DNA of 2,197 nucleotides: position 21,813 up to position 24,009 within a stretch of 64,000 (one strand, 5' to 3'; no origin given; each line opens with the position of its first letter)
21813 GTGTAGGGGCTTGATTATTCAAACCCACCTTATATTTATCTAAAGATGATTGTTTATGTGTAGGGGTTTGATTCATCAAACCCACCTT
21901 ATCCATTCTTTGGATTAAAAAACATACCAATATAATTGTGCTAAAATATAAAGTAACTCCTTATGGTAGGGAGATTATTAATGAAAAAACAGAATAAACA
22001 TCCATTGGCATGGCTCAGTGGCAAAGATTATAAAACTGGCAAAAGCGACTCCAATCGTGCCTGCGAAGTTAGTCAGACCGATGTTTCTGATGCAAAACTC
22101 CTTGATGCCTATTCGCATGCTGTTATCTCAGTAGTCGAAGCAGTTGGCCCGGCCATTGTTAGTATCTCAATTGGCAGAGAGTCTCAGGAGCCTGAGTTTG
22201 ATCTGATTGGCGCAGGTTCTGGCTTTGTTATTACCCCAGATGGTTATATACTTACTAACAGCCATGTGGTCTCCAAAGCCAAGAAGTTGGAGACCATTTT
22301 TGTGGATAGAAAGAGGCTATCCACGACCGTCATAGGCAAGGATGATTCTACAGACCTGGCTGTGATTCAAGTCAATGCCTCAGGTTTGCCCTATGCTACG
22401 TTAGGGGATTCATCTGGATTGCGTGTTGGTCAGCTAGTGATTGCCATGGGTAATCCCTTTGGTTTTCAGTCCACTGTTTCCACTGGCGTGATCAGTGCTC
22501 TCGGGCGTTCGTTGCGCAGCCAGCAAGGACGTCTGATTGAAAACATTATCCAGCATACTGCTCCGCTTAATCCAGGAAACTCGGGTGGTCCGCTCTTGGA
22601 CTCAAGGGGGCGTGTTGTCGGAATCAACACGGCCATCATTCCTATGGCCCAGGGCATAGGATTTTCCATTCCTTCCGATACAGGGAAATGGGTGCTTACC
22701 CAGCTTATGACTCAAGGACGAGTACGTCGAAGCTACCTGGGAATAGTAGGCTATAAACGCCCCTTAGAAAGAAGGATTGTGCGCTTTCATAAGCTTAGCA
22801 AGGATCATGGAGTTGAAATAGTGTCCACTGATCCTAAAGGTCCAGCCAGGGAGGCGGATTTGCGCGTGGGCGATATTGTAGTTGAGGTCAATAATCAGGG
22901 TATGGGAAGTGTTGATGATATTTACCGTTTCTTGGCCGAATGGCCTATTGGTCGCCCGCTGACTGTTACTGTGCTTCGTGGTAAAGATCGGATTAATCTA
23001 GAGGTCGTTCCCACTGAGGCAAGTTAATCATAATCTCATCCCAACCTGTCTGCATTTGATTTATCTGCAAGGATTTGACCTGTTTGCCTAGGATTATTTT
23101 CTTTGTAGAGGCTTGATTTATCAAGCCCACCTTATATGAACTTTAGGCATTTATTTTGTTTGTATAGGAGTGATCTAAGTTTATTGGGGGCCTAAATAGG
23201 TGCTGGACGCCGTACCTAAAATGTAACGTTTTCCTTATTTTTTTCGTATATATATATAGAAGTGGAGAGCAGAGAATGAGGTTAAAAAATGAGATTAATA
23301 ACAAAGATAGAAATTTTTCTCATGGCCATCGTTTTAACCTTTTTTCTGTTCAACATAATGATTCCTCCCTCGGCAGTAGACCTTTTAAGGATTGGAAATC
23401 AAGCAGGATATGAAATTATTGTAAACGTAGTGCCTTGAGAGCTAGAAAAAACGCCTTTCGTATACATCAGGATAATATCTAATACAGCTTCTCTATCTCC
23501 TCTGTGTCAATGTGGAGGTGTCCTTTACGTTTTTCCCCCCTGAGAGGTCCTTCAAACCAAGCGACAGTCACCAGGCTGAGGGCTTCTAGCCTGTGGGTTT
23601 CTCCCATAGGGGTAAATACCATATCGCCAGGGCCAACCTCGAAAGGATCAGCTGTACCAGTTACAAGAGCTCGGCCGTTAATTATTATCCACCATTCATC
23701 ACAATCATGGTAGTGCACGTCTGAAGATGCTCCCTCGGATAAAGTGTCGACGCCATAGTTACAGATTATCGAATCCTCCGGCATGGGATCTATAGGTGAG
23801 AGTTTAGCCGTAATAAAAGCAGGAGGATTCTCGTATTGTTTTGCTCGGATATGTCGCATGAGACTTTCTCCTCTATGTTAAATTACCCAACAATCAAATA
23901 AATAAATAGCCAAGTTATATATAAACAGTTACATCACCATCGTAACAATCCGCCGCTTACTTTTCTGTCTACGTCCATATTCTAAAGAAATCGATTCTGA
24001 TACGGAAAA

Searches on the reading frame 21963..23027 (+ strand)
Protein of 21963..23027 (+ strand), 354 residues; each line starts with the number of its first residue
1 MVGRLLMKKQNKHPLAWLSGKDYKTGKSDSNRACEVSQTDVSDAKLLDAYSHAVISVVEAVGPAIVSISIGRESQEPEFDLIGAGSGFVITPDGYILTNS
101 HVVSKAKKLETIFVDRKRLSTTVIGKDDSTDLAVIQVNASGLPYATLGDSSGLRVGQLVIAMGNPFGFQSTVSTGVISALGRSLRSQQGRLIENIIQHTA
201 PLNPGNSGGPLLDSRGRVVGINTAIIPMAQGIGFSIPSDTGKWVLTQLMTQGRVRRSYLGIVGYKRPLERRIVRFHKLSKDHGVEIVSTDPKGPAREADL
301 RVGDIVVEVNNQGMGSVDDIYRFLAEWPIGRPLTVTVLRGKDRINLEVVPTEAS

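Call 10: search_protein_families(library=pfam, proteins=[window:21963-23027:+])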
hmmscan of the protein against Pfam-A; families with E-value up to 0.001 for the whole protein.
window:21963-23027:+ (354 aa): 5 families
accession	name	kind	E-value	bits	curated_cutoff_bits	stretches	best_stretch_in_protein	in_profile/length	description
PF13365.12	Trypsin_2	-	1.2e-36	127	27.6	1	85-221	1-144/144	Trypsin-like peptidase domain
PF00089.32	Trypsin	-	1.2e-15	58.4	20.6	1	85-239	27-214/220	Trypsin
PF13180.12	PDZ_2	-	2.3e-10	41.1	27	1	275-348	7-78/80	PDZ domain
PF17820.7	PDZ_6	-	2.3e-10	40.5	27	1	286-339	2-54/54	PDZ domain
PF00595.29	PDZ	-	2.7e-05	24.9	23.2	1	259-317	12-60/81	PDZ domain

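Call 61: find_related_loci(query=window:21963-23027:+, collection=metagenome_contigs, flank=4000)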
Query window:21963-23027:+ (354 aa) in metagenome_contigs; peptide patterns used: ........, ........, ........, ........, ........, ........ (x = any residue, [..] = any of these).
490 stretches matched a pattern; 424 encode a relative of the query (tblastn E <= 1e-3); the best 80 are kept; 80 distinct loci.
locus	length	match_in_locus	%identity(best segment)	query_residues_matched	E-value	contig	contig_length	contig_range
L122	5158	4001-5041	69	3-353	1e-164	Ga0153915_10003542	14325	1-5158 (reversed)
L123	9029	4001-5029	69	7-353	6e-163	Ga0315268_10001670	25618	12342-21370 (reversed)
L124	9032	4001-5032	69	7-354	1e-162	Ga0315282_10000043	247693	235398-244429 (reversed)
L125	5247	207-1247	68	7-353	6e-163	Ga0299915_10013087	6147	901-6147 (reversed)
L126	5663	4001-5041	68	7-353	3e-162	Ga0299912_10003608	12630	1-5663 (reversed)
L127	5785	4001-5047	69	5-353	1e-161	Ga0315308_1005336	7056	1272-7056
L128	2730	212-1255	66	7-354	8e-169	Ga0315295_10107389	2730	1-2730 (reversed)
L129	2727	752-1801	66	5-354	2e-167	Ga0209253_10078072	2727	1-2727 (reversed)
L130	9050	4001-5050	66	4-353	1e-156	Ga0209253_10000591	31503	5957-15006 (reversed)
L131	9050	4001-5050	69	7-353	7e-156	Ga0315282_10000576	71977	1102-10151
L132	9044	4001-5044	66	7-354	3e-152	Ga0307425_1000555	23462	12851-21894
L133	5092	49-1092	66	7-354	1e-152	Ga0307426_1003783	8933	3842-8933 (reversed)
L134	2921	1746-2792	65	7-353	8e-159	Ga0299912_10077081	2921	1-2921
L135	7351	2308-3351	64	7-354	1e-150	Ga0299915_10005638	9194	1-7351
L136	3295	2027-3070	64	7-354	5e-157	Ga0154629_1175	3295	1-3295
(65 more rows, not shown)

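Call 75: list_cluster_members(proteins=[window:21981-23027:+, window:38575-40020:-, window:40094-41434:-, window:46464-47822:-, window:44662-45762:+, window:45773-46444:+, window:52460-53599:+, window:53676-56234:+, window:28745-30517:-, window:33064-34248:-])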
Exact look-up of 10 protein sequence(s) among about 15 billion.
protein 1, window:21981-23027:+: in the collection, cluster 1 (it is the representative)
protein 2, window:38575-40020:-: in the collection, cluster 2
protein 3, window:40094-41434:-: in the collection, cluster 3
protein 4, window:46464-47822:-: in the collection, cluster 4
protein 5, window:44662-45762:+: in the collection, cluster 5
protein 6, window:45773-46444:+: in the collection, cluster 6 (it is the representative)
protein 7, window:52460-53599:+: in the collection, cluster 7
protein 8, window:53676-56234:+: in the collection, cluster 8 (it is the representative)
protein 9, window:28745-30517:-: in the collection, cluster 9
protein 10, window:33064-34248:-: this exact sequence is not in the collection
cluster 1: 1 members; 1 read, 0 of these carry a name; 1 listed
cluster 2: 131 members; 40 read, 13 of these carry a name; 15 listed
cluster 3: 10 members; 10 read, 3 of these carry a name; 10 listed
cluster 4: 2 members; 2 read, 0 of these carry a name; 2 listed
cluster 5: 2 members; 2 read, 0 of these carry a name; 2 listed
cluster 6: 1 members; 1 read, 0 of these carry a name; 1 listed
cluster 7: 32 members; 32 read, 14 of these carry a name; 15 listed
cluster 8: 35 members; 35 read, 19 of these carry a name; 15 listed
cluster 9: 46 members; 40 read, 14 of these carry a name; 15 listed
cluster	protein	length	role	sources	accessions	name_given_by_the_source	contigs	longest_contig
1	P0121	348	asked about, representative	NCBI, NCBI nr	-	-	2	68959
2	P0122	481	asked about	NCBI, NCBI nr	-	-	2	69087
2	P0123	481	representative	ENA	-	-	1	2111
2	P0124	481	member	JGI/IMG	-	trk system potassium uptake protein TrkH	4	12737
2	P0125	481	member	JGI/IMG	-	trk system potassium uptake protein TrkH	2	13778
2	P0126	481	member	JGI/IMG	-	trk system potassium uptake protein TrkH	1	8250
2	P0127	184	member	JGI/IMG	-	trk system potassium uptake protein TrkH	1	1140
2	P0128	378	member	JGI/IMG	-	trk system potassium uptake protein TrkH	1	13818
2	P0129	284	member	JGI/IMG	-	trk system potassium uptake protein TrkH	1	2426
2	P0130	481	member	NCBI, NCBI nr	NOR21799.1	MAG: TrkH family potassium uptake protein [Candidatus Aminicenantes bacterium] | TrkH family potassium uptake protein [Candidatus Aminicenantes bacterium]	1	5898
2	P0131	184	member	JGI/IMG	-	trk system potassium uptake protein TrkH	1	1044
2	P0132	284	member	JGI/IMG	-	trk system potassium uptake protein TrkH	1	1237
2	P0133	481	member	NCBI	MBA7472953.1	Trk system potassium uptake protein TrkH [subsurface metagenome]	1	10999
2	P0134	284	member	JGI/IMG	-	trk system potassium uptake protein TrkH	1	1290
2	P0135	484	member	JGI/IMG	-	trk system potassium uptake protein TrkH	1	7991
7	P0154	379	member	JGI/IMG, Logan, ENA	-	HlyD family secretion protein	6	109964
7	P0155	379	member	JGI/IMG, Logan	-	HlyD family secretion protein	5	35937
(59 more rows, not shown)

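Call 76: find_encoding_contigs(protein=P0124, flank=5000, max_places=6)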
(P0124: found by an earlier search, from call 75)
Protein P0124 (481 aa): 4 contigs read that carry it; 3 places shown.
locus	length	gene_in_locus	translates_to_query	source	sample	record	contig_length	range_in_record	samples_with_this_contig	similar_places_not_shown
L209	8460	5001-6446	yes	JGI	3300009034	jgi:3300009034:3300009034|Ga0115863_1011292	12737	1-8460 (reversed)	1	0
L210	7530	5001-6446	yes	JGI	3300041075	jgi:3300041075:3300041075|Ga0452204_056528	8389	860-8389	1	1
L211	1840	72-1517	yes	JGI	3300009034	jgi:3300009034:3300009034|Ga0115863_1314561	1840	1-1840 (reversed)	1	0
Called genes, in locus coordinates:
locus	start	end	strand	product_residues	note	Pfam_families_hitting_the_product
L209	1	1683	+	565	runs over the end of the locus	PF00144:Beta-lactamase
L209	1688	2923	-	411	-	PF08713:DNA_alkylation, PF13302:Acetyltransf_3, PF13420:Acetyltransf_4 (weak), PF13523:Acetyltransf_8, PF00583:Acetyltransf_1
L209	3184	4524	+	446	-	PF01488:Shikimate_DH (faint), PF02254:TrkA_N, PF03435:Sacchrp_dh_NADP (faint), PF03807:F420_oxidored (weak), PF06690:HcgC (faint), PF02080:TrkA_C, PF02254:TrkA_N, PF02080:TrkA_C, +3 more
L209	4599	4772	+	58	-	-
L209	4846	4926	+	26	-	-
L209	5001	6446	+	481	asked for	PF02386:TrkH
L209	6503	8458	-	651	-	?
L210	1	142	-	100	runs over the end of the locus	PF13181:TPR_8 (faint), PF00515:TPR_1 (weak)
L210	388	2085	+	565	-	PF00144:Beta-lactamase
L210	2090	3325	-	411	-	PF08713:DNA_alkylation, PF13302:Acetyltransf_3, PF13420:Acetyltransf_4 (weak), PF13523:Acetyltransf_8, PF00583:Acetyltransf_1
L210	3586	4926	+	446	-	PF01488:Shikimate_DH (faint), PF02254:TrkA_N, PF03435:Sacchrp_dh_NADP (faint), PF03807:F420_oxidored (weak), PF06690:HcgC (faint), PF02080:TrkA_C, PF02254:TrkA_N, PF02080:TrkA_C, +3 more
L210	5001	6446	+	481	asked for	PF02386:TrkH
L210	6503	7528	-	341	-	?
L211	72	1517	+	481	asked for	PF02386:TrkH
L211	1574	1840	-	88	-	?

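Call 77: find_encoding_contigs(protein=P0125, flank=5000, max_places=4)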
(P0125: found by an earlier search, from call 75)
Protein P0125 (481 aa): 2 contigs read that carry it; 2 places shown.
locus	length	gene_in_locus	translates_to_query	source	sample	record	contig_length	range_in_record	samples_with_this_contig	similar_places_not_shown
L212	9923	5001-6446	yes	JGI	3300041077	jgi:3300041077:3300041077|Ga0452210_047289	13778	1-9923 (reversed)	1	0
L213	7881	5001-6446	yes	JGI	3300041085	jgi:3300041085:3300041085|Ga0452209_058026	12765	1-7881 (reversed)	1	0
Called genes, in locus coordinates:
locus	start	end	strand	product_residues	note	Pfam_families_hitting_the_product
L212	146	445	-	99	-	-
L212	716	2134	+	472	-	PF00144:Beta-lactamase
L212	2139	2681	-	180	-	PF13302:Acetyltransf_3, PF13420:Acetyltransf_4, PF13523:Acetyltransf_8, PF00583:Acetyltransf_1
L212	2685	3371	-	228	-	PF08713:DNA_alkylation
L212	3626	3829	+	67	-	PF02254:TrkA_N, PF03807:F420_oxidored (weak)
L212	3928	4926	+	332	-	PF02080:TrkA_C, PF02254:TrkA_N, PF02080:TrkA_C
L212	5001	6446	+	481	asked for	PF02386:TrkH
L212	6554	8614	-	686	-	PF02897:Peptidase_S9_N, PF00326:Peptidase_S9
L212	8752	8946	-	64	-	-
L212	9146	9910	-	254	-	PF16313:DUF4953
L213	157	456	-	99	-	-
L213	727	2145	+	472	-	PF00144:Beta-lactamase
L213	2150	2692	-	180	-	PF13302:Acetyltransf_3, PF13420:Acetyltransf_4, PF13523:Acetyltransf_8, PF00583:Acetyltransf_1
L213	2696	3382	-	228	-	PF08713:DNA_alkylation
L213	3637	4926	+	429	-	PF00070:Pyr_redox (faint), PF01488:Shikimate_DH (faint), PF02254:TrkA_N, PF02558:ApbA (faint), PF03807:F420_oxidored (weak), PF02080:TrkA_C, PF02254:TrkA_N, PF02080:TrkA_C, +4 more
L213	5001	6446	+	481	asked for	PF02386:TrkH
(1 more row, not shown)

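Call 78: find_encoding_contigs(protein=P0133, flank=5000, max_places=3)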
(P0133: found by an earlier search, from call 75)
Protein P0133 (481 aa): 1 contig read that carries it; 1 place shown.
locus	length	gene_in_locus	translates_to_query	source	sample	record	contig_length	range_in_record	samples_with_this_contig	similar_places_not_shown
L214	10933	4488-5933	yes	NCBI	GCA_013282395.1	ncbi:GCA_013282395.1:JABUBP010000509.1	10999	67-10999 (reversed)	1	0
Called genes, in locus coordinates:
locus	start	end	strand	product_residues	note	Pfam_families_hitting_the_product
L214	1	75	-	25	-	?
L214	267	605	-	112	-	-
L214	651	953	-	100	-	-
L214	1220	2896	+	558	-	PF00144:Beta-lactamase, PF11954:DUF3471 (faint)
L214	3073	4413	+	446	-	PF01262:AlaDh_PNT_C (faint), PF01488:Shikimate_DH (faint), PF02254:TrkA_N, PF03435:Sacchrp_dh_NADP (faint), PF13460:NAD_binding_10 (weak), PF02080:TrkA_C, PF02254:TrkA_N, PF02080:TrkA_C, +3 more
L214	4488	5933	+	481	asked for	PF02386:TrkH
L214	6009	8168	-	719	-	PF02897:Peptidase_S9_N, PF00326:Peptidase_S9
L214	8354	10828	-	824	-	PF00672:HAMP, PF07228:SpoIIE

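Call 80: find_encoding_contigs(protein=P0154, flank=10000, max_places=6)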
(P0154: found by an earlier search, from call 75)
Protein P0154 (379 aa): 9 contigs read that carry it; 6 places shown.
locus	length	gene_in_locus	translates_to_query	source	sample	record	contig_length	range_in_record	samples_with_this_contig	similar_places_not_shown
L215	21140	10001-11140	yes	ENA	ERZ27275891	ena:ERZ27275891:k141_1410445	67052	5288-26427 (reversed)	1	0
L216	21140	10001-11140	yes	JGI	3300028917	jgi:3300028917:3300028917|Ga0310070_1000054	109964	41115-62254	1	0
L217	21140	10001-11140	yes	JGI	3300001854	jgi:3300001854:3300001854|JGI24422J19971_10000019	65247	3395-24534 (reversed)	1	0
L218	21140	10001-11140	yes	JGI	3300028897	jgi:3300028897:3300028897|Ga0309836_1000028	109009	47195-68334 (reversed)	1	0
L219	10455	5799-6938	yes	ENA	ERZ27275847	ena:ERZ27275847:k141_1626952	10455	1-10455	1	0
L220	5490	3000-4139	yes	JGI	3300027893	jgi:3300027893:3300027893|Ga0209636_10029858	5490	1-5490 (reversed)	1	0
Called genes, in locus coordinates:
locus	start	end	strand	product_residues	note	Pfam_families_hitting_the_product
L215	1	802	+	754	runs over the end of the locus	PF00324:AA_permease, PF13520:AA_permease_2, PF13906:AA_permease_C (weak), PF00582:Usp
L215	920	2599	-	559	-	PF00144:Beta-lactamase, PF11954:DUF3471 (faint)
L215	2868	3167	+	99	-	-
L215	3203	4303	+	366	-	PF02690:Na_Pi_cotrans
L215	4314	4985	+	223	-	PF01895:PhoU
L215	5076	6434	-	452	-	PF13520:AA_permease_2, PF00324:AA_permease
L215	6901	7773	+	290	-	PF04015:DUF362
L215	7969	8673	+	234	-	PF08309:LVIVD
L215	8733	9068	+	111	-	-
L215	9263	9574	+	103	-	PF00076:RRM_1, PF13893:RRM_5 (faint)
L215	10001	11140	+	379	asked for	PF25919:BSH_CusB (faint), PF25917:BSH_RND, PF25954:Beta-barrel_RND_2 (weak), PF25989:YknX_C (weak)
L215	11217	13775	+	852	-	PF12704:MacB_PCD, PF02687:FtsX, PF12704:MacB_PCD, PF02687:FtsX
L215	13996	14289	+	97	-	-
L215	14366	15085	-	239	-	PF01738:DLH (faint), PF12146:Hydrolase_4, PF20434:BD-FAE, PF00561:Abhydrolase_1, PF12697:Abhydrolase_6, PF00326:Peptidase_S9, PF05728:UPF0227, PF12146:Hydrolase_4 (weak), +3 more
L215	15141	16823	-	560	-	PF04389:Peptidase_M28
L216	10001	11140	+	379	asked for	PF25919:BSH_CusB (faint), PF25917:BSH_RND, PF25954:Beta-barrel_RND_2 (weak), PF25989:YknX_C (weak)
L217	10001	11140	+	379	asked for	PF25919:BSH_CusB (faint), PF25917:BSH_RND, PF25954:Beta-barrel_RND_2 (weak), PF25989:YknX_C (weak)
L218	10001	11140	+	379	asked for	PF25919:BSH_CusB (faint), PF25917:BSH_RND, PF25954:Beta-barrel_RND_2 (weak), PF25989:YknX_C (weak)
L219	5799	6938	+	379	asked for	PF25919:BSH_CusB (faint), PF25917:BSH_RND, PF25954:Beta-barrel_RND_2 (weak), PF25989:YknX_C (weak)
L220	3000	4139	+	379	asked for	PF25919:BSH_CusB (faint), PF25917:BSH_RND, PF25954:Beta-barrel_RND_2 (weak), PF25989:YknX_C (weak)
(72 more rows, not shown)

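Call 81: find_encoding_contigs(protein=P0155, flank=10000, max_places=5)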
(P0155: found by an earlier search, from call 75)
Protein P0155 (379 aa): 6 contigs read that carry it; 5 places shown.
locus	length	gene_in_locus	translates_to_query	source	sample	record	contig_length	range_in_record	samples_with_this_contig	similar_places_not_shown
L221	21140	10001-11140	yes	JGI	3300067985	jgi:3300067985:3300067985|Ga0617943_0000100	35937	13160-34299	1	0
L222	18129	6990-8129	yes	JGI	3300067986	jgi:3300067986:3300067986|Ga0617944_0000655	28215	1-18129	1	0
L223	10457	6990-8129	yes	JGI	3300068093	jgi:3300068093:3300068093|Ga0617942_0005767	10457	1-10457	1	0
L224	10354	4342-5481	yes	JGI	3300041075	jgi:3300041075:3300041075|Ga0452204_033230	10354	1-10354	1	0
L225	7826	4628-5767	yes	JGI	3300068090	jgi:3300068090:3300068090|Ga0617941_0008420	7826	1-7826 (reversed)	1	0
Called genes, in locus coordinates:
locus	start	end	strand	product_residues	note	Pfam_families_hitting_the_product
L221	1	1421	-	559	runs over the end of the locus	PF00144:Beta-lactamase, PF11954:DUF3471 (faint)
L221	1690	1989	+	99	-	PF00515:TPR_1 (weak), PF13181:TPR_8 (faint)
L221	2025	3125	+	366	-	PF02690:Na_Pi_cotrans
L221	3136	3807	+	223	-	PF01895:PhoU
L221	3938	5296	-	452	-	PF13520:AA_permease_2, PF00324:AA_permease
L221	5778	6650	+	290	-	PF04015:DUF362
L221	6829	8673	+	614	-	-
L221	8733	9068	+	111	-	-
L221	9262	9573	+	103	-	PF00076:RRM_1, PF13893:RRM_5 (weak)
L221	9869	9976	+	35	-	-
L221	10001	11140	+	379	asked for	PF25919:BSH_CusB (faint), PF25917:BSH_RND, PF25990:Beta-barrel_YknX (faint), PF25954:Beta-barrel_RND_2 (weak), PF25989:YknX_C (weak)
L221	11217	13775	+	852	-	PF12704:MacB_PCD, PF02687:FtsX, PF12704:MacB_PCD, PF02687:FtsX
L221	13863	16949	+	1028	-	PF00069:Pkinase, PF01636:APH (faint), PF07714:PK_Tyr_Ser-Thr, PF03109:ABC1 (weak), PF00515:TPR_1 (faint), PF13374:TPR_10 (faint), PF13428:TPR_14 (faint), PF13424:TPR_12 (weak), +17 more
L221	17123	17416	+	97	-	-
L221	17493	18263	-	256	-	PF06500:FrsA-like (weak), PF02129:Peptidase_S15 (weak), PF20434:BD-FAE, PF00561:Abhydrolase_1, PF12146:Hydrolase_4, PF12697:Abhydrolase_6, PF00326:Peptidase_S9, PF05728:UPF0227, +3 more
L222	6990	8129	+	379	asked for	PF25919:BSH_CusB (faint), PF25917:BSH_RND, PF25990:Beta-barrel_YknX (faint), PF25954:Beta-barrel_RND_2 (weak), PF25989:YknX_C (weak)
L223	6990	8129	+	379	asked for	PF25919:BSH_CusB (faint), PF25917:BSH_RND, PF25990:Beta-barrel_YknX (faint), PF25954:Beta-barrel_RND_2 (weak), PF25989:YknX_C (weak)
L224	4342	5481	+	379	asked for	PF25919:BSH_CusB (faint), PF25917:BSH_RND, PF25990:Beta-barrel_YknX (faint), PF25954:Beta-barrel_RND_2 (weak), PF25989:YknX_C (weak)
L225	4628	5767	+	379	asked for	PF25919:BSH_CusB (faint), PF25917:BSH_RND, PF25990:Beta-barrel_YknX (faint), PF25954:Beta-barrel_RND_2 (weak), PF25989:YknX_C (weak)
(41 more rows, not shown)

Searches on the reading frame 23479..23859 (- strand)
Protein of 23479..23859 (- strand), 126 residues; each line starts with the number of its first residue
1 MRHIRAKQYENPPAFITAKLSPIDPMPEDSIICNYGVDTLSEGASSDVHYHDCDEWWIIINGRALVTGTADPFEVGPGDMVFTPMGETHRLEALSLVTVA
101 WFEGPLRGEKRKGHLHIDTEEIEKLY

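Call 10: search_protein_families(library=pfam, proteins=[window:23479-23859:-])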
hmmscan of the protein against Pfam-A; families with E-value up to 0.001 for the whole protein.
window:23479-23859:- (126 aa): 3 families
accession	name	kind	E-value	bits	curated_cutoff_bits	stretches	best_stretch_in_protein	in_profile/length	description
PF07883.17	Cupin_2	-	6.9e-10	38.9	27.2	1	39-96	4-61/70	Cupin domain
PF01050.24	MannoseP_isomer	-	6e-06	26.9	23.6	1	45-97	42-93/116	Mannose-6-phosphate isomerase C-terminal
PF02311.25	AraC_binding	-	7.8e-05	22.9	21.1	1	47-94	17-64/135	AraC-like ligand binding domain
